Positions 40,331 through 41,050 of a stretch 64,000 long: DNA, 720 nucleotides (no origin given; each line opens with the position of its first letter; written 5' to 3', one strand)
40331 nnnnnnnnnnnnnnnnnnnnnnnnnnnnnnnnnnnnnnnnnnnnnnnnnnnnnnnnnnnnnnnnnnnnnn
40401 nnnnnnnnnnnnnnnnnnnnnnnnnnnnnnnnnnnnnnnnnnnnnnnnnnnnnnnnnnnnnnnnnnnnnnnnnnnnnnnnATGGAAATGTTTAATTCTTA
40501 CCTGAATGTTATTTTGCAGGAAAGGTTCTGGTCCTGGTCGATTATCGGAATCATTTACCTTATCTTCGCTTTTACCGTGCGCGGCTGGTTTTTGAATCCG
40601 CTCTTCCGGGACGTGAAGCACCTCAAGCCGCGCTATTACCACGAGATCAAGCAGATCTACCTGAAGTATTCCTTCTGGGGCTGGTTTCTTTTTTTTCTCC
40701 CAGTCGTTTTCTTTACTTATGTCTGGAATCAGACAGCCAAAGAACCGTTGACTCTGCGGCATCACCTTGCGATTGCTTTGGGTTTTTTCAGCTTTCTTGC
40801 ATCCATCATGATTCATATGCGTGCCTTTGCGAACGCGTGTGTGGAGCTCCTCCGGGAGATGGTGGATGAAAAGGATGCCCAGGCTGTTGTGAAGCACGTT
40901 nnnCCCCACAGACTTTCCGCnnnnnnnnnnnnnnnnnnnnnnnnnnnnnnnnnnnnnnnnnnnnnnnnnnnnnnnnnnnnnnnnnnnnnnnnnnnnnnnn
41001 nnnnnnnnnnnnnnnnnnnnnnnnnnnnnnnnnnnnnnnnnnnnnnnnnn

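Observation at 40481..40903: Foreign-looking 3-TM membrane ORF wedged between hisA and hisF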

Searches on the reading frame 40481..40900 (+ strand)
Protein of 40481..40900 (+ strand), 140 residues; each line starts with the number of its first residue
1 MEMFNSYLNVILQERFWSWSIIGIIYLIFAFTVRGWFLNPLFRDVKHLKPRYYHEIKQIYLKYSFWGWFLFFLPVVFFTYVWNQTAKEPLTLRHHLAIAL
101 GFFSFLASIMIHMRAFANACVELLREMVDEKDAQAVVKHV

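Call 4: search_protein_families(library=pfam, proteins=[window:40481-40900:+], max_evalue=1)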
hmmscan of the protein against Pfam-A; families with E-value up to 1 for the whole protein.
window:40481-40900:+ (140 aa): 2 families
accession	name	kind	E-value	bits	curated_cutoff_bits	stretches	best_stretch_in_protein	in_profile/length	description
PF12794.12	MscS_TM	-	0.0048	16.3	28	1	21-79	154-212/339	Mechanosensitive ion channel inner membrane domain 1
PF13567.11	DUF4131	-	0.78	9.8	31.6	1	64-123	4-58/165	Domain of unknown function (DUF4131)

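Call 5: search_protein_families(library=ncbifam, proteins=[window:40481-40900:+], max_evalue=1)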
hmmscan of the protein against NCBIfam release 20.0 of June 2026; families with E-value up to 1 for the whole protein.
window:40481-40900:+ (140 aa): 2 families
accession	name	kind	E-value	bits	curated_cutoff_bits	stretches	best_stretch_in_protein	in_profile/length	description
NF045890.1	conj_pls20_p028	equivalog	0.0065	15.4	150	1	41-138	42-141/377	pLS20_p028 family conjugation system transmembrane protein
TIGR03943.1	TIGR03943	equivalog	0.028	13.8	88.8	1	11-86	8-77/221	TIGR03943 family putative permease subunit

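Call 6: find_homologous_proteins(query=window:40481-40900:+, max_evalue=0.01)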
Query window:40481-40900:+ (140 aa): 4 proteins with E <= 0.01 among 16 candidates.
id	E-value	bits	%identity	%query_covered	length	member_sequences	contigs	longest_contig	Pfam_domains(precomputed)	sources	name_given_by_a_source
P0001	4.3e-89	314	100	100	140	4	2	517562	-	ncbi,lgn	-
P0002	1.3e-65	238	71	99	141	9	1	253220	-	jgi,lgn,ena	-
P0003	1.0e-47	180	59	96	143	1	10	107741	-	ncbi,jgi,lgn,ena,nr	ncbi:MAG: hypothetical protein FGM27_06430 [Candidatus Omnitrophica bacterium]|nr:hypothetical prote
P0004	5.0e-40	155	49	98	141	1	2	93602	-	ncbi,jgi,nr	ncbi:MAG TPA: hypothetical protein VL688_10545 [Verrucomicrobiae bacterium]|jgi:hypothetical protein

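Call 7: find_encoding_contigs(protein=P0002, flank=5000, max_places=3)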
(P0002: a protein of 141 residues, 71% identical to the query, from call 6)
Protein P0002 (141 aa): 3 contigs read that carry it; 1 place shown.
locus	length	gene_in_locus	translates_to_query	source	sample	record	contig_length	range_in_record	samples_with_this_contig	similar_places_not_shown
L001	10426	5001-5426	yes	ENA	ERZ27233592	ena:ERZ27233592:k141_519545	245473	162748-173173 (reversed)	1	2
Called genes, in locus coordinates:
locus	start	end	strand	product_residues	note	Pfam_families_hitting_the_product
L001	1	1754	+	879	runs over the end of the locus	PF01411:tRNA-synt_2c, PF07973:tRNA_SAD, PF02272:DHHA1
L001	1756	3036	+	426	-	PF00815:Histidinol_dh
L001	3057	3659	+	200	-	PF00475:IGPD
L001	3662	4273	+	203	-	PF00117:GATase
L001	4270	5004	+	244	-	PF00977:His_biosynth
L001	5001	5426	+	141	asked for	-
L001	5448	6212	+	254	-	PF00977:His_biosynth, PF05690:ThiG (faint), PF02581:TMP-TENI (faint), PF01207:Dus (faint), PF03060:NMO (faint)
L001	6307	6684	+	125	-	PF01502:PRA-CH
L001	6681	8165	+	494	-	PF04715:, PF00425:Chorismate_bind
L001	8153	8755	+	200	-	PF00117:GATase, PF07722:Peptidase_C26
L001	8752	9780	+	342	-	PF02885:Glycos_trans_3N, PF00591:Glycos_transf_3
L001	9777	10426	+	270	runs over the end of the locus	PF00218:IGPS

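Call 8: find_encoding_contigs(protein=P0003, flank=5000, max_places=3)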
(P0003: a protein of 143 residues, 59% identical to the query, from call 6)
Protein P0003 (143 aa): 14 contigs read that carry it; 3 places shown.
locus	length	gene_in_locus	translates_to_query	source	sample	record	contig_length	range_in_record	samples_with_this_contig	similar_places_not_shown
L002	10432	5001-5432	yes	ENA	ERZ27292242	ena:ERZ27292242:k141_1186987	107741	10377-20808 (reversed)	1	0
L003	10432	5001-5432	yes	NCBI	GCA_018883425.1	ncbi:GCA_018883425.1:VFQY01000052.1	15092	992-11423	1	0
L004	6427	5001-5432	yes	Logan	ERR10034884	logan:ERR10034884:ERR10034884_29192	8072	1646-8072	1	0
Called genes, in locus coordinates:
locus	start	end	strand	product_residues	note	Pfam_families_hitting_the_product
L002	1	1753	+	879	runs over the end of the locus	PF01411:tRNA-synt_2c, PF07973:tRNA_SAD, PF02272:DHHA1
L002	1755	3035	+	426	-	PF00815:Histidinol_dh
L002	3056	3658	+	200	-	PF00475:IGPD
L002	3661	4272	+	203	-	PF00117:GATase, PF07685:GATase_3 (weak)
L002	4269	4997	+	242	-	PF00977:His_biosynth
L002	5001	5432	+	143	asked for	-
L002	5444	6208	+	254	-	PF00977:His_biosynth, PF01207:Dus (faint), PF02581:TMP-TENI (faint), PF03060:NMO (faint)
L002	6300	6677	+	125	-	PF01502:PRA-CH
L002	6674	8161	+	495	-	PF04715:, PF00425:Chorismate_bind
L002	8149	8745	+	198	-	PF00117:GATase, PF07722:Peptidase_C26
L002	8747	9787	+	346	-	PF02885:Glycos_trans_3N, PF00591:Glycos_transf_3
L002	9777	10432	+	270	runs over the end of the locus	PF00218:IGPS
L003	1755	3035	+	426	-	PF00815:Histidinol_dh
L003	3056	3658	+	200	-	PF00475:IGPD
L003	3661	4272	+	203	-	PF00117:GATase, PF07685:GATase_3 (weak)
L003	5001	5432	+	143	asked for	-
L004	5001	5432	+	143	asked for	-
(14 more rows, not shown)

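Call 9: find_encoding_contigs(protein=P0004, flank=5000, max_places=3)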
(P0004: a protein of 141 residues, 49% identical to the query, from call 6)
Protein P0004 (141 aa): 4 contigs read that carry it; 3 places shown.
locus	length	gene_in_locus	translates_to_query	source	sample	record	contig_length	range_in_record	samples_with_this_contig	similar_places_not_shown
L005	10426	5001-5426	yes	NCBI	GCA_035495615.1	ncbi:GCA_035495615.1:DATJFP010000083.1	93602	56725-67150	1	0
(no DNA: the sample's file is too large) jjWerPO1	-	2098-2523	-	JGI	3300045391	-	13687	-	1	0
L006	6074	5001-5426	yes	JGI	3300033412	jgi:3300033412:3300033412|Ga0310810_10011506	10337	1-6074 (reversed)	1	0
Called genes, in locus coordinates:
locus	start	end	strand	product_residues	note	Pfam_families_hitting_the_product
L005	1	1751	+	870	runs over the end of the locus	PF01411:tRNA-synt_2c, PF07973:tRNA_SAD, PF02272:DHHA1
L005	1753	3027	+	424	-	PF00815:Histidinol_dh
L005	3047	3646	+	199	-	PF00475:IGPD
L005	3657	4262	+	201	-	PF00117:GATase, PF07685:GATase_3 (weak), PF01174:SNO (weak)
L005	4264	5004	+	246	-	PF00977:His_biosynth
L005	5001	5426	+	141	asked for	-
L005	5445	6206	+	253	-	PF00977:His_biosynth, PF05690:ThiG (faint), PF01207:Dus (faint), PF02581:TMP-TENI (faint), PF03060:NMO (faint)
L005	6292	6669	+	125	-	PF01502:PRA-CH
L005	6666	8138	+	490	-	PF04715:, PF00425:Chorismate_bind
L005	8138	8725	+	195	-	PF00117:GATase, PF07722:Peptidase_C26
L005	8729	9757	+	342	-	PF02885:Glycos_trans_3N, PF00591:Glycos_transf_3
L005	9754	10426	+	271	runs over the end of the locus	PF00218:IGPS, PF01729:QRPTase_C (weak)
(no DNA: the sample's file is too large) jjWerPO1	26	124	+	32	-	-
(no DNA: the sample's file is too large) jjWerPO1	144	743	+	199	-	PF00475:IGPD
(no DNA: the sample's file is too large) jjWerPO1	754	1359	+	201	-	PF00117:GATase, PF07685:GATase_3 (weak), PF01174:SNO (weak)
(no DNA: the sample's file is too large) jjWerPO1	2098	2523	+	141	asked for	-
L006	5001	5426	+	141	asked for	-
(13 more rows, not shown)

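Call 12: find_encoding_contigs(protein=P0001, flank=2000, max_places=3)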
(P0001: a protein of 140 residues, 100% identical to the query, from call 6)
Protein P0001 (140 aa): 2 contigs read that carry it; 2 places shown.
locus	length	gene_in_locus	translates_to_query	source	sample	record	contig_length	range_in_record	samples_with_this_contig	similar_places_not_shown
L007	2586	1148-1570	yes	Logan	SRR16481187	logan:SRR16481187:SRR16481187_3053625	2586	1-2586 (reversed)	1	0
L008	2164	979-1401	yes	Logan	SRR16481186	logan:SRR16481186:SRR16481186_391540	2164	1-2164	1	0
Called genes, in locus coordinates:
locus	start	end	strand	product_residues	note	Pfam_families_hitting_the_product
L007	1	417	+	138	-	?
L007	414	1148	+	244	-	PF00977:His_biosynth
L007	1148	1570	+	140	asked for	-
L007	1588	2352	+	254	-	PF00977:His_biosynth, PF05690:ThiG (faint), PF01207:Dus (faint), PF02581:TMP-TENI (faint)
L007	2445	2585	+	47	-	?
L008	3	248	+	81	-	?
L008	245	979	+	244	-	PF00977:His_biosynth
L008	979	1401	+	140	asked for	-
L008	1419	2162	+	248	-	?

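Call 22: search_protein_representatives(alignment_id=A1)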
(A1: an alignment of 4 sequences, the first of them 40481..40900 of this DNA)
Query: 4 sequences, 141 profile positions. Proteins with E-value up to 0.001 (for the whole library): 97; up to 1e-10: 67; up to 1e-30: 5. The best 97 are listed.
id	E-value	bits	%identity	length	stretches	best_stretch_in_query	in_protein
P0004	3.0e-68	244.5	-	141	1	1-141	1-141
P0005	2.7e-38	147.4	-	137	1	4-138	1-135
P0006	6.8e-33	129.9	-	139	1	1-133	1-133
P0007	1.3e-31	125.8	-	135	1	1-130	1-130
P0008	6.7e-31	123.5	-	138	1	5-133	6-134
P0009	1.1e-30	122.8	-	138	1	6-131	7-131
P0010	3.3e-30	121.2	-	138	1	1-135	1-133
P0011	4.6e-30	120.7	-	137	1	2-133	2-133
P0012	4.6e-29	117.5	-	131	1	1-128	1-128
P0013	9.9e-28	113.2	-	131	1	5-127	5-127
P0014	6.5e-27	110.5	-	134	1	1-133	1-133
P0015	8.7e-27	110.1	-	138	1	6-132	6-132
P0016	9.2e-27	110.0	-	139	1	1-134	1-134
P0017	3.4e-26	108.2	-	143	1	3-139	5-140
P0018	4.3e-26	107.9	-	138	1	7-135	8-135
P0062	4.8e-13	65.6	-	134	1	6-133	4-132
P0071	1.1e-10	57.9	-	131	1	6-130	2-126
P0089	9.5e-06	41.9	-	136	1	7-130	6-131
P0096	6.4e-04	36.0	-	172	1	3-51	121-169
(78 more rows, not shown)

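Call 23: predict_structure(alignment_id=A1)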
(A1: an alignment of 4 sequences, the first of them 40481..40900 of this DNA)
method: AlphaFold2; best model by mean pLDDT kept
length: 140 residues; sequences in the alignment: 4
mean_pLDDT: 78.4   pTM: 0.62
mean pLDDT of the five models: 78.4, 77.3, 75.9, 75.1, 73.8
residues with pLDDT >= 90: 15; 70-90: 92; 50-70: 31; < 50: 2
segments of 3 or more residues with pLDDT < 50: none
pLDDT, mean of each block of 10 residues (from residue 1): 70 60 71 69 78 87 88 84 76 89 90 90 85 60
secondary structure, 60 per line:
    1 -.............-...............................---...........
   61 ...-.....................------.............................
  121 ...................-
elements in order: H2-14 H16-46 H50-63 H65-85 H92-139

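Call 25: search_protein_families(library=pfam, alignment_id=A2, max_evalue=0.01)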
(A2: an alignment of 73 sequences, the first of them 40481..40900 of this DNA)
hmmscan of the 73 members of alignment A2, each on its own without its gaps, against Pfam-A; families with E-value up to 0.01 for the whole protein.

A. member 1, window:40481-40900:+ (140 aa): 1 family
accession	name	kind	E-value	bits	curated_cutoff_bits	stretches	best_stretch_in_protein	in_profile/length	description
PF12794.12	MscS_TM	-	0.0048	16.3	28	1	21-79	154-212/339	Mechanosensitive ion channel inner membrane domain 1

B. families by the number of members that match (of 73 scanned): 19 families
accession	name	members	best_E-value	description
PF12794.12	MscS_TM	4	0.0016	Mechanosensitive ion channel inner membrane domain 1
PF07690.21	MFS_1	3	0.00036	Major Facilitator Superfamily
PF04647.20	AgrB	3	0.0018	Accessory gene regulator B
PF00335.26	Tetraspanin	2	4.8e-07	Tetraspanin family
PF15038.11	Jiraiya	1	0.00022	Jiraiya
PF21950.2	MINION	1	0.00057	Protein myomixer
PF17332.7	DUF5592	1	0.0012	Family of unknown function (DUF5592)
PF01943.22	Polysacc_synt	1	0.0012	Polysaccharide biosynthesis protein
PF06195.18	DUF996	1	0.0012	Protein of unknown function (DUF996)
PF03595.22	SLAC1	1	0.0016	Voltage-dependent anion channel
PF14093.11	DUF4271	1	0.0016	Domain of unknown function (DUF4271)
PF20176.3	DUF6541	1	0.0034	Family of unknown function (DUF6541)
PF12666.12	PrgI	1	0.0039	PrgI family protein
PF10261.15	FIT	1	0.0039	Fat storage-inducing transmembrane protein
PF07219.19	HemY_N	1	0.0042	HemY protein N-terminus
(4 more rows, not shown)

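Call 26: find_homologous_proteins(query=A2, max_evalue=0.001)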
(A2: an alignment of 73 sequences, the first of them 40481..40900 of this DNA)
Query A2 (73 sequences) (140 aa, profile of the alignment): 9 proteins with E <= 0.001 among 3584 candidates.
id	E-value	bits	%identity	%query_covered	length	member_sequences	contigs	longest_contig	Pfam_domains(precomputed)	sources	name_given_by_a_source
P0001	1.2e-43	166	100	100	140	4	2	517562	-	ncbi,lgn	-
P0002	3.9e-42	161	71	99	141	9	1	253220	-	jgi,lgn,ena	-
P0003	8.5e-40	153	59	96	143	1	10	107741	-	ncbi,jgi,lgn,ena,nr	ncbi:MAG: hypothetical protein FGM27_06430 [Candidatus Omnitrophica bacterium]|nr:hypothetical prote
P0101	1.3e-38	150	40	93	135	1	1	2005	-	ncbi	-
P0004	1.0e-37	147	49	98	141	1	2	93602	-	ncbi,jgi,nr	ncbi:MAG TPA: hypothetical protein VL688_10545 [Verrucomicrobiae bacterium]|jgi:hypothetical protein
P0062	5.3e-31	125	24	94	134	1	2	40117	-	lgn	-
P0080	8.1e-31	124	28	93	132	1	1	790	-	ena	-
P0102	5.9e-30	122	26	93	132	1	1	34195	-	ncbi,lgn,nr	ncbi:MAG: hypothetical protein HY588_02865 [Candidatus Omnitrophica bacterium]|nr:hypothetical prote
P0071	2.0e-28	117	24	91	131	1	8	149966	-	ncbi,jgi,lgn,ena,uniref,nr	ncbi:MAG: hypothetical protein COV74_01765 [Candidatus Omnitrophica bacterium CG11_big_fil_rev_8_21_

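Call 27: find_encoding_contigs(protein=P0071, flank=5000, max_places=2)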
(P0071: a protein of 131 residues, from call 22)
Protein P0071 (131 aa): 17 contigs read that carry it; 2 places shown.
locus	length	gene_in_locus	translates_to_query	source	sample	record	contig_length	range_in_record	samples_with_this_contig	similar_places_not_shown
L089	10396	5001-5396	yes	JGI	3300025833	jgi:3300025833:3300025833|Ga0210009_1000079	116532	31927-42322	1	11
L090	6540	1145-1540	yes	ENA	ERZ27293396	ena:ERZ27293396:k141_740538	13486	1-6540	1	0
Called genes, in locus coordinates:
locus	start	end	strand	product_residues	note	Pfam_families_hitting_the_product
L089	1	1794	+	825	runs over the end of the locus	PF01411:tRNA-synt_2c, PF07973:tRNA_SAD, PF02272:DHHA1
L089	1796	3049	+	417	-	PF00815:Histidinol_dh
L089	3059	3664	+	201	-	PF00475:IGPD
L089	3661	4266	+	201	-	PF00117:GATase, PF07685:GATase_3 (weak)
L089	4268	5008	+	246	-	PF00977:His_biosynth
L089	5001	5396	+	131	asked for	-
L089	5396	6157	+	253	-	PF00977:His_biosynth, PF01207:Dus (faint), PF03060:NMO (faint), PF02581:TMP-TENI (faint)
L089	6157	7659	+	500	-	PF04715:, PF00425:Chorismate_bind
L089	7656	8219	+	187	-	PF00117:GATase, PF07722:Peptidase_C26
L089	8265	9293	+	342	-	PF02885:Glycos_trans_3N (weak), PF00591:Glycos_transf_3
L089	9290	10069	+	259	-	PF00218:IGPS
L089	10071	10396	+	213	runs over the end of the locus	PF00697:PRAI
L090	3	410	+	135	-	?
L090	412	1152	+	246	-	PF00977:His_biosynth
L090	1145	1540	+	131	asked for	-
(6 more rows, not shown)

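Call 28: find_encoding_contigs(protein=P0062, flank=5000, max_places=2)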
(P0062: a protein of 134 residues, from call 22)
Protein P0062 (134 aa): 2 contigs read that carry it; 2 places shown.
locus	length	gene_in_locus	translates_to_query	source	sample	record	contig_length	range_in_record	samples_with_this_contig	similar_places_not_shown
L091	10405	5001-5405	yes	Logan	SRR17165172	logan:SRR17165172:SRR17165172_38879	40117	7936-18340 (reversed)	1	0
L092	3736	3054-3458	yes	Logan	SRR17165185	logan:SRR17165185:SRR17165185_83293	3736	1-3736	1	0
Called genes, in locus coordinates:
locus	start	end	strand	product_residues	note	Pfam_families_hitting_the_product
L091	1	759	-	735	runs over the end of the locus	PF03412:Peptidase_C39, PF00664:ABC_membrane, PF00005:ABC_tran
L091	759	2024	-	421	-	PF00364:Biotin_lipoyl (faint)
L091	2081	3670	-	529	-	PF02321:OEP (weak)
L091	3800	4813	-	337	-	PF01595:CNNM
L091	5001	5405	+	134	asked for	-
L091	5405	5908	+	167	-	PF00300:His_Phos_1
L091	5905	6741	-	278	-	PF05235:CHAD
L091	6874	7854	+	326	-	PF00480:ROK, PF01869:BcrAD_BadFG (faint)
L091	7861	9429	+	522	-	PF02541:Ppx-GppA, PF21447:Ppx-GppA_III, PF24391:HD-CE (faint), PF01966:HD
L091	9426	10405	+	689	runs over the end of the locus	PF13089:PP_kinase_N, PF02503:PP_kinase, PF17941:PP_kinase_C_1, PF13091:PLDc_2 (weak), PF13090:PP_kinase_C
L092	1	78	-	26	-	?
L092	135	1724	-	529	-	PF02321:OEP (weak)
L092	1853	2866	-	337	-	PF01595:CNNM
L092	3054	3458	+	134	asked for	-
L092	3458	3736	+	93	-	?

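Call 29: find_encoding_contigs(protein=P0102, flank=5000, max_places=2)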
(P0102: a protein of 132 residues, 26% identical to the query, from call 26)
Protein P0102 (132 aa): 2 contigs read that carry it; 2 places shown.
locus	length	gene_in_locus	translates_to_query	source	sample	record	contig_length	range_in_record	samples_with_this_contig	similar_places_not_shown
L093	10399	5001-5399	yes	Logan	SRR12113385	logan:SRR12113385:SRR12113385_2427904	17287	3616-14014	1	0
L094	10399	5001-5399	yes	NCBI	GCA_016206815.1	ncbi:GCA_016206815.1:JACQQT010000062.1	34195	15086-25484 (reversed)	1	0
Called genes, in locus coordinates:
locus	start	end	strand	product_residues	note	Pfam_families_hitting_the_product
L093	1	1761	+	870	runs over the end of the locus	PF01411:tRNA-synt_2c, PF07973:tRNA_SAD, PF02272:DHHA1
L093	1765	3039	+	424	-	PF00815:Histidinol_dh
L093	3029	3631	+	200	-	PF00475:IGPD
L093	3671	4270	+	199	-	PF00117:GATase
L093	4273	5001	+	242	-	PF00977:His_biosynth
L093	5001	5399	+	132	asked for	-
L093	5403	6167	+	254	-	PF00977:His_biosynth, PF01207:Dus (faint), PF02581:TMP-TENI (faint), PF03060:NMO (faint)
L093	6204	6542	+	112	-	PF01502:PRA-CH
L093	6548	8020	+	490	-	PF04715:, PF00425:Chorismate_bind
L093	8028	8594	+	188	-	PF00117:GATase, PF07722:Peptidase_C26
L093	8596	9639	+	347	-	PF02885:Glycos_trans_3N (weak), PF00591:Glycos_transf_3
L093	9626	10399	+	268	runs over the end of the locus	PF00218:IGPS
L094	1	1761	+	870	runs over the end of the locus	PF01411:tRNA-synt_2c, PF07973:tRNA_SAD, PF02272:DHHA1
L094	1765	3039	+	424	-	PF00815:Histidinol_dh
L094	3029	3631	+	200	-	PF00475:IGPD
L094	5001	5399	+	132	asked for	-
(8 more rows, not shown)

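Call 34: find_related_loci(query=A3, collection=metagenome_contigs, flank=3000)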
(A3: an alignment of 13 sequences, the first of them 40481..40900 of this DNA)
Query A3 (140 aa) in metagenome_contigs; peptide patterns used: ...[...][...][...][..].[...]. (x = any residue, [..] = any of these).
29 stretches matched a pattern; 18 encode a relative of the query (tblastn E <= 1e-3); 18 distinct loci.
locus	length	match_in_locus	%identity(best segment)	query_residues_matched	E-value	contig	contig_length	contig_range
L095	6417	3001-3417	71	2-140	7e-58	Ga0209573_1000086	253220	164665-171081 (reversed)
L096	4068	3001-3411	49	2-138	1e-45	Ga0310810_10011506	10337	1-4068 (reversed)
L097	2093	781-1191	53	2-138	6e-44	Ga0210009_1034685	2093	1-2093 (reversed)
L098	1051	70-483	47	1-138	4e-44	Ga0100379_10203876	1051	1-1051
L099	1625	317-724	39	1-136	6e-32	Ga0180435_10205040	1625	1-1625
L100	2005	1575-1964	40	2-131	3e-29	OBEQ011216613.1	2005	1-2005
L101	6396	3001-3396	36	2-133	3e-29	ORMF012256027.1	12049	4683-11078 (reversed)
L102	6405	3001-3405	35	2-136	3e-29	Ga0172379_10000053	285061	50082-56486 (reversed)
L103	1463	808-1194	36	5-133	2e-28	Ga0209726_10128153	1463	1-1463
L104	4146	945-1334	40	5-134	1e-27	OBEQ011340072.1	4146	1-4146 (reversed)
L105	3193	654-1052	35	1-132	5e-21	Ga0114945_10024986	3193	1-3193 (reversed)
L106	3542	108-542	29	1-139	1e-19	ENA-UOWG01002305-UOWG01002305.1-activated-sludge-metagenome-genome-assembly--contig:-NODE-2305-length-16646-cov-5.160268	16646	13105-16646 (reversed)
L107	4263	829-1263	29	1-139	1e-19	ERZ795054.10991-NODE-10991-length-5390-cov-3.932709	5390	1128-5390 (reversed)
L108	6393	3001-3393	32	1-131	2e-19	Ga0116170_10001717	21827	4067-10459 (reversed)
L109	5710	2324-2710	26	1-131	8e-19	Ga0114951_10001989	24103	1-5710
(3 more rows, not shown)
